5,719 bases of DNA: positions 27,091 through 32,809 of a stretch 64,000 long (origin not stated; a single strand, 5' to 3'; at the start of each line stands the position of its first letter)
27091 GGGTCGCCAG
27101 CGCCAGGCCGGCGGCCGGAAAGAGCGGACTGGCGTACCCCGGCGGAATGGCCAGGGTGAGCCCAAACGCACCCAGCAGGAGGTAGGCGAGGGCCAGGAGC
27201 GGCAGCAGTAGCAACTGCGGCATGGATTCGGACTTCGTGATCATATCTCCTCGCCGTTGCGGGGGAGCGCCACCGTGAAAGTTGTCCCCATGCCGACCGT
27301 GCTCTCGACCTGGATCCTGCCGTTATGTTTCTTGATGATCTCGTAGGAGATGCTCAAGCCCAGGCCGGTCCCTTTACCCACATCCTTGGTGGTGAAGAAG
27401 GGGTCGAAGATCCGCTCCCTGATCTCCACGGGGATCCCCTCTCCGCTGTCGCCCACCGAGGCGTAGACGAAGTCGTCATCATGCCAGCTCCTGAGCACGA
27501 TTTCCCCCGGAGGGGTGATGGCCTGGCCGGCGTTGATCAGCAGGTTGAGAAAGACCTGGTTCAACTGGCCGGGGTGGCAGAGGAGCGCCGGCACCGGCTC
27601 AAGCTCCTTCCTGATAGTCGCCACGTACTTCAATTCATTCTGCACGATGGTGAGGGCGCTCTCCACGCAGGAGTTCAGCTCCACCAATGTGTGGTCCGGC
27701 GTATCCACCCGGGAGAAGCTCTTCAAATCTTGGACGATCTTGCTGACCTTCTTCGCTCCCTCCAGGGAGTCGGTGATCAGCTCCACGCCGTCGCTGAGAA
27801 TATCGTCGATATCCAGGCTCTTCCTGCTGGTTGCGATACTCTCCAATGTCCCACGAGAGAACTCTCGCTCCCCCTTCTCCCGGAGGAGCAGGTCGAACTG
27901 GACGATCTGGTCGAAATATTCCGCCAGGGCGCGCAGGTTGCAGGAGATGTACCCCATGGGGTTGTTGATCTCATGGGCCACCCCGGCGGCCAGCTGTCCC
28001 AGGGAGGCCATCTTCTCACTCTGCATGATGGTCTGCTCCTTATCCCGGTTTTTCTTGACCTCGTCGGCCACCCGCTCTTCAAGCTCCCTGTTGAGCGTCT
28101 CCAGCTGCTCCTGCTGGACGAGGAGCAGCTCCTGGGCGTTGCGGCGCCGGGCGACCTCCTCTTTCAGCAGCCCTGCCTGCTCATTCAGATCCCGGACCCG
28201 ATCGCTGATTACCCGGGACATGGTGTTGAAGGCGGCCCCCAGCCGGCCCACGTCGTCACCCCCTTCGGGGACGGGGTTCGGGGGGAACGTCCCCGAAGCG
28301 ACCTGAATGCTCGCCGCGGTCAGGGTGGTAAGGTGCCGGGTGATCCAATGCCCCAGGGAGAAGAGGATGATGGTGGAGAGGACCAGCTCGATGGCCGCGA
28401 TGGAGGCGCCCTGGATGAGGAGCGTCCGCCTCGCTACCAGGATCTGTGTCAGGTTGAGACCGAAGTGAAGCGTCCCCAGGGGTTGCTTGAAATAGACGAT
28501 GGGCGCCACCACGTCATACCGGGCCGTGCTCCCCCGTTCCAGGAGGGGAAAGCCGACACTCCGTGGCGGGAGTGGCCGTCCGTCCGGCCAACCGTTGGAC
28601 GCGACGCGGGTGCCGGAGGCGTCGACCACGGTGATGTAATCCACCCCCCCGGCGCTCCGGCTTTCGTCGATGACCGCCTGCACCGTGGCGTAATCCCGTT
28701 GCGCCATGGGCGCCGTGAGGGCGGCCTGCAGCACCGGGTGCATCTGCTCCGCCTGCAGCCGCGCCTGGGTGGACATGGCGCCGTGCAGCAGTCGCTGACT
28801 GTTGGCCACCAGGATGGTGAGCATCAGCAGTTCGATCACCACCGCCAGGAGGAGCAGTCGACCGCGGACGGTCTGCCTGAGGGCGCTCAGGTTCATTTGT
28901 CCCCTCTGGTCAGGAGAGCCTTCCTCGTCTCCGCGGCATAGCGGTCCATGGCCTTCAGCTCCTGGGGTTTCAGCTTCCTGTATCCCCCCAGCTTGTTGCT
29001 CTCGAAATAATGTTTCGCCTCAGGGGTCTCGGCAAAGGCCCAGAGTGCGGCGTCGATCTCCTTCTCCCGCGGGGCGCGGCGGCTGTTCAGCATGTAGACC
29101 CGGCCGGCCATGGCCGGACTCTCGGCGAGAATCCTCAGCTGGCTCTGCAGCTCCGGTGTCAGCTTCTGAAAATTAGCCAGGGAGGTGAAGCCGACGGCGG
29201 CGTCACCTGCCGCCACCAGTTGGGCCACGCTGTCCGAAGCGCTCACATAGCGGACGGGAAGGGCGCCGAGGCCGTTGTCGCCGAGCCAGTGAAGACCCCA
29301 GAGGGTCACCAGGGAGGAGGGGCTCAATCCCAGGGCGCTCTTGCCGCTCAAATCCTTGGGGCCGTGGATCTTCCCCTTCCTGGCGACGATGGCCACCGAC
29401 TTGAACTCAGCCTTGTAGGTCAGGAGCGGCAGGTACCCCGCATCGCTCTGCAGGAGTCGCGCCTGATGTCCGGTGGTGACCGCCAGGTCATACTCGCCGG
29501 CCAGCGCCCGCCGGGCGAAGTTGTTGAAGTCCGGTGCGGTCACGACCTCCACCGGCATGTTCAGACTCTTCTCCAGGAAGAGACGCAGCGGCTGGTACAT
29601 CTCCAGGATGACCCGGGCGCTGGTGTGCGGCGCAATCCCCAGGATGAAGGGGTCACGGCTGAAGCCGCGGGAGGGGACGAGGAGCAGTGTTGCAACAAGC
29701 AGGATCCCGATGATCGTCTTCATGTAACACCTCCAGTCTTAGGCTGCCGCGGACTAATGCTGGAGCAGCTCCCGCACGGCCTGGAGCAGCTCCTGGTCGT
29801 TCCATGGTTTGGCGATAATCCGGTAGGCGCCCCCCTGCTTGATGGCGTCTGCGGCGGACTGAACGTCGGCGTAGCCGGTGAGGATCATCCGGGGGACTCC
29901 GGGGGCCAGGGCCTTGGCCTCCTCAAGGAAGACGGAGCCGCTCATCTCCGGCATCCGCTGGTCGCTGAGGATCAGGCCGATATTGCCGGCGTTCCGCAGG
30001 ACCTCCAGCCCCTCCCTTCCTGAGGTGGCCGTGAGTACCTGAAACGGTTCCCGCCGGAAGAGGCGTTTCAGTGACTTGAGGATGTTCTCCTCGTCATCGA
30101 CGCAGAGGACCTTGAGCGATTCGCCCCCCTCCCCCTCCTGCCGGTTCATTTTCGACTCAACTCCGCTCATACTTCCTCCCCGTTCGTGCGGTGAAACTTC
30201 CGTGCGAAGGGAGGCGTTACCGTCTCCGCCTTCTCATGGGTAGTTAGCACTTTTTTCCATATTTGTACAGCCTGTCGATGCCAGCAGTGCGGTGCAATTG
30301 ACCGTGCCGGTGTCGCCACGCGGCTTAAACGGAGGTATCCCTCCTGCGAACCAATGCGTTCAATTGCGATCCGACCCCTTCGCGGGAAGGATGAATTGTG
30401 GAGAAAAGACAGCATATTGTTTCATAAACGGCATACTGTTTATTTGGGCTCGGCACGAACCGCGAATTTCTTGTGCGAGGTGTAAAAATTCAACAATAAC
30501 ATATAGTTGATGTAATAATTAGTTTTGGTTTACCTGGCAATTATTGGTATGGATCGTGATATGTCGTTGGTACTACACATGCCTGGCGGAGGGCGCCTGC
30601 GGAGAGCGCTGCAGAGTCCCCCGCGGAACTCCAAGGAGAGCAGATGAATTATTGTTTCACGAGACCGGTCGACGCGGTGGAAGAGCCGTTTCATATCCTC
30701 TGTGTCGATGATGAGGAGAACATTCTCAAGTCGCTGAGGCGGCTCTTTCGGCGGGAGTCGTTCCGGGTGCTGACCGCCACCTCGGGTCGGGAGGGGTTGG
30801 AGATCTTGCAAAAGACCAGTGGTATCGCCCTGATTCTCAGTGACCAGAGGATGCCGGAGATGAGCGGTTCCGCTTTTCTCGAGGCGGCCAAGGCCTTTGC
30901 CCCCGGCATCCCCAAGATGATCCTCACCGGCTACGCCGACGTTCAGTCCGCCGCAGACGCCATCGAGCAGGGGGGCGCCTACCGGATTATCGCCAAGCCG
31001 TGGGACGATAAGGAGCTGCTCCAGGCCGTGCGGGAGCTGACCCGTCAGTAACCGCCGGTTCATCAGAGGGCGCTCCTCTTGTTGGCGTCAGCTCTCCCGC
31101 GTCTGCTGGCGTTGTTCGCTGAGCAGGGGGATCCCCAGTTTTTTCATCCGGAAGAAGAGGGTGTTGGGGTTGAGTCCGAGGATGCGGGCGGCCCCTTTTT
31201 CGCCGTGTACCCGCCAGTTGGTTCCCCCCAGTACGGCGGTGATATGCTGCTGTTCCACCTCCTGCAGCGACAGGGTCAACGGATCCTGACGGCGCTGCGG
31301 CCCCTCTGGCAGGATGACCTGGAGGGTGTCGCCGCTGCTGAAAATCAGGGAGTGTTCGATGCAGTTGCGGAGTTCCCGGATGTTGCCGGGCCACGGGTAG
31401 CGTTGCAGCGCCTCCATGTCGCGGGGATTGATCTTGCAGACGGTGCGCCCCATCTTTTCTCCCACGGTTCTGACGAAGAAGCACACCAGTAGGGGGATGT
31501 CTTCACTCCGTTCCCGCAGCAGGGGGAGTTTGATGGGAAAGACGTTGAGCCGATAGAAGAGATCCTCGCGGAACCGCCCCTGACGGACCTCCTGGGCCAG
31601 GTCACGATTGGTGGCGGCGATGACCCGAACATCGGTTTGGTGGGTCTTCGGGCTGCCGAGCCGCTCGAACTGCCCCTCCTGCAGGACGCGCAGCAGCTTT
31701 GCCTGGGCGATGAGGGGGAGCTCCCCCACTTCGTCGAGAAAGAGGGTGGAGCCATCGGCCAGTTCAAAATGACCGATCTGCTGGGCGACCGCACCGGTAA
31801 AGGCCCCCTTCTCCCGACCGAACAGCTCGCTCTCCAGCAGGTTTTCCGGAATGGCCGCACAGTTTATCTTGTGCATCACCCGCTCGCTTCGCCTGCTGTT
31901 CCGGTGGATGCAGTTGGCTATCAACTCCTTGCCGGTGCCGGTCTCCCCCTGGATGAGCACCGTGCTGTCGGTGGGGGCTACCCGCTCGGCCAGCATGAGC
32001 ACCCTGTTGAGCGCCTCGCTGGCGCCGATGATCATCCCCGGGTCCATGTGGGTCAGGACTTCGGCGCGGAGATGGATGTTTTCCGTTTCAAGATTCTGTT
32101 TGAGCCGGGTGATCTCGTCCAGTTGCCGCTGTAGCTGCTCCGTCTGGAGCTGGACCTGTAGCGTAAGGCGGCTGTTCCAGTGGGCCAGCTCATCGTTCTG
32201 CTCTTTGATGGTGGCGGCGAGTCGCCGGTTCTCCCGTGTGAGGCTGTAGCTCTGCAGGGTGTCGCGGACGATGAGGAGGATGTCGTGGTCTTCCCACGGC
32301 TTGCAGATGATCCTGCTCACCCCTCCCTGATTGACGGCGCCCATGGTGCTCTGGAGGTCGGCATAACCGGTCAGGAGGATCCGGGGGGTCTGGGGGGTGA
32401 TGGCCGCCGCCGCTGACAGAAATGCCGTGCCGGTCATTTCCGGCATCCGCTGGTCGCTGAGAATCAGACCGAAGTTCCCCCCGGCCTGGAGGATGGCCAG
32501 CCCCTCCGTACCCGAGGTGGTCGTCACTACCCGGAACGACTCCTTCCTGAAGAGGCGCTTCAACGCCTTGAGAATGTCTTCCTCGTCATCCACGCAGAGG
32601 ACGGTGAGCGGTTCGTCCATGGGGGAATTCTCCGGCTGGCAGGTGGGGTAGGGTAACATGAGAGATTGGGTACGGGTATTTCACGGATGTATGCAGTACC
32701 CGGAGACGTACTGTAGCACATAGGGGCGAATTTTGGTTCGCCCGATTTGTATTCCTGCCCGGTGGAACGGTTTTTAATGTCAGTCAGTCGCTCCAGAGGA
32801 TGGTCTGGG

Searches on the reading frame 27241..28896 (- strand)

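Call 11: search_protein_families(library=pfam, proteins=[window:27241-28896:-], max_evalue=0.001)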
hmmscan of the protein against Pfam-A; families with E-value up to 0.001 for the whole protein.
window:27241-28896:- (551 aa): 4 families
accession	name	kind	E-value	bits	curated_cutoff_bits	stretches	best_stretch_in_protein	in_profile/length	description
PF02518.31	HATPase_c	-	5.7e-24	85.1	26.4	1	443-546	4-109/111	Histidine kinase-, DNA gyrase B-, and HSP90-like ATPase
PF00672.30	HAMP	-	3e-07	31.1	25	1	181-228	2-49/53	HAMP domain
PF00512.31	HisKA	-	6.6e-06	26.5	26.9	0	299-327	2-30/66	His Kinase A (phospho-acceptor) domain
PF17203.10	sCache_3_2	-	4.1e-05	24.1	28.4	1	53-120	18-88/140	Single cache domain 3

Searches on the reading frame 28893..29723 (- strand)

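Call 11: search_protein_families(library=pfam, proteins=[window:28893-29723:-], max_evalue=0.001)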
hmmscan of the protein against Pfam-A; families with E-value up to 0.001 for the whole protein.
window:28893-29723:- (276 aa): 2 families
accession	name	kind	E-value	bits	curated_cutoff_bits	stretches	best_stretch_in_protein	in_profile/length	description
PF12974.12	Phosphonate-bd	-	2e-40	139.1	27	1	28-255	1-241/242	ABC transporter, phosphonate, periplasmic substrate-binding protein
PF03466.25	LysR_substrate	-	2.7e-05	24.1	28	1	46-218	25-192/209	LysR substrate binding domain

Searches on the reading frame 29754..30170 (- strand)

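Call 11: search_protein_families(library=pfam, proteins=[window:29754-30170:-], max_evalue=0.001)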
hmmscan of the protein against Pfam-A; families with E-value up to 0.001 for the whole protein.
window:29754-30170:- (138 aa): 1 family
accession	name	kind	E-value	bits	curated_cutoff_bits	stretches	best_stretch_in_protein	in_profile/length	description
PF00072.30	Response_reg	-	5.4e-23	81.7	30.2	1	21-133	1-111/111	Response regulator receiver domain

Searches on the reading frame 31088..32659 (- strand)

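Call 11: search_protein_families(library=pfam, proteins=[window:31088-32659:-], max_evalue=0.001)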
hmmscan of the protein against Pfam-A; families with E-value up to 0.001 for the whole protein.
window:31088-32659:- (523 aa): 7 families
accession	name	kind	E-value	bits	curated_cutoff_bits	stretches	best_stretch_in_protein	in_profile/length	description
PF00158.32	Sigma54_activat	-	9.8e-72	240.5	20.2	1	210-376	1-167/168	Sigma-54 interaction domain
PF25601.1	AAA_lid_14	-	2.1e-20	72.7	27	1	382-448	1-67/87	AAA+ ATPase lid domain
PF00072.30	Response_reg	-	2.1e-19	70.2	30.2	1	20-131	1-110/111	Response regulator receiver domain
PF14532.12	Sigma54_activ_2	-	5e-18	66.1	25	1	211-381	1-138/138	Sigma-54 interaction domain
PF07728.20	AAA_5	-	7.1e-06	26.5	22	1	234-352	2-123/139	AAA domain (dynein-related subfamily)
PF02954.25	HTH_8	-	4.3e-05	23.6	22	1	465-508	2-42/42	Bacterial regulatory protein, Fis family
PF00004.35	AAA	-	0.00023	22.1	21.2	1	234-368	1-128/131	ATPase family associated with various cellular activities (AAA)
